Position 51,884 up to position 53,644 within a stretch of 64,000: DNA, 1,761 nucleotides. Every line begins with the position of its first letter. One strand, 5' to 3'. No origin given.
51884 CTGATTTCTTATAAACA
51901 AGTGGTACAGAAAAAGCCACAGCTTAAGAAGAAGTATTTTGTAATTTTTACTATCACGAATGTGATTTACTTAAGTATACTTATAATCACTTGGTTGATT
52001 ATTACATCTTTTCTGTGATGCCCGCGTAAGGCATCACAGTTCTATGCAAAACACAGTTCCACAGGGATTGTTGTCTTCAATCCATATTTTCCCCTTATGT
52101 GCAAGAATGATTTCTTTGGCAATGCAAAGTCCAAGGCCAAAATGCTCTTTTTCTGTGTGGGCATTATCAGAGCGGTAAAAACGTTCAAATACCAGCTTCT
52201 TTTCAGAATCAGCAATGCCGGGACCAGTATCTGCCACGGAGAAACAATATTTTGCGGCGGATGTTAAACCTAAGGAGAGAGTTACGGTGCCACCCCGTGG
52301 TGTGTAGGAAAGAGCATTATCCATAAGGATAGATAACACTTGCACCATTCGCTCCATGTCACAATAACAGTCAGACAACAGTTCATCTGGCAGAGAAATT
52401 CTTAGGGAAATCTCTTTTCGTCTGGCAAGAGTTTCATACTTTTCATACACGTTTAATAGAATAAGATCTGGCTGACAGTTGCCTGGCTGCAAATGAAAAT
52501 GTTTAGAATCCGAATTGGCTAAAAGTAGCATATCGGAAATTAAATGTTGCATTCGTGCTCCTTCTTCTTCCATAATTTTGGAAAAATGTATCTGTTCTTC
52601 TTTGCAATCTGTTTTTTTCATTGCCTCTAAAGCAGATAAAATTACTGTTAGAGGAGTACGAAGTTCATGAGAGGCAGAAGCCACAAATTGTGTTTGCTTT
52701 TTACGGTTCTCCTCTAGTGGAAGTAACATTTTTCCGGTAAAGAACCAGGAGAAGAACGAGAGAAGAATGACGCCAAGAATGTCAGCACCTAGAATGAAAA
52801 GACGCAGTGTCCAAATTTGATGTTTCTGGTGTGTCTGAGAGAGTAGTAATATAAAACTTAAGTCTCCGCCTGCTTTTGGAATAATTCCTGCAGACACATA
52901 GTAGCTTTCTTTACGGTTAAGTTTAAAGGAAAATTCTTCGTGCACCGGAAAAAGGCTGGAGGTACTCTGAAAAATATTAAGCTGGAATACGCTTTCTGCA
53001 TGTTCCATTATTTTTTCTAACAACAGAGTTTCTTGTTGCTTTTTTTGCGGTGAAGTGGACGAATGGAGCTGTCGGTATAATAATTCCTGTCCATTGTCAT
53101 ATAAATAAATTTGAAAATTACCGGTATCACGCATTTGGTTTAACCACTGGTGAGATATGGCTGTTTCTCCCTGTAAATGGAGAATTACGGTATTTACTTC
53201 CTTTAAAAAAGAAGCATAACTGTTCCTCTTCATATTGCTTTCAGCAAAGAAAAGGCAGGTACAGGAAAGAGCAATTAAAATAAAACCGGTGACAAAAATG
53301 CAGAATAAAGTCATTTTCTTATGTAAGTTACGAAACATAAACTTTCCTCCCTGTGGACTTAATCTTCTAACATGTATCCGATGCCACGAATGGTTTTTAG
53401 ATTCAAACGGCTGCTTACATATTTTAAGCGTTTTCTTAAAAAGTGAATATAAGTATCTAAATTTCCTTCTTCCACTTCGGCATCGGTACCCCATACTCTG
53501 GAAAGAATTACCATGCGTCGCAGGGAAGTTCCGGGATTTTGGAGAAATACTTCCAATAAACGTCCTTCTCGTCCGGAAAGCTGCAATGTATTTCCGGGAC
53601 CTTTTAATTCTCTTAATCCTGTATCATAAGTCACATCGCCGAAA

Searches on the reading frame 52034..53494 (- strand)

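Call 40: search_protein_families(library=pfam, proteins=[window:52034-53494:-])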
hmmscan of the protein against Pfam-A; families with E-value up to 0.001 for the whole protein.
window:52034-53494:- (486 aa): 2 families
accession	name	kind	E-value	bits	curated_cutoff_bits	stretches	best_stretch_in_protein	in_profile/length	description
PF02518.31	HATPase_c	-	2.8e-22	79.7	26.4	1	379-486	2-107/111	Histidine kinase-, DNA gyrase B-, and HSP90-like ATPase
PF00512.31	HisKA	-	3.5e-17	62.7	26.9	1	267-330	2-65/66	His Kinase A (phospho-acceptor) domain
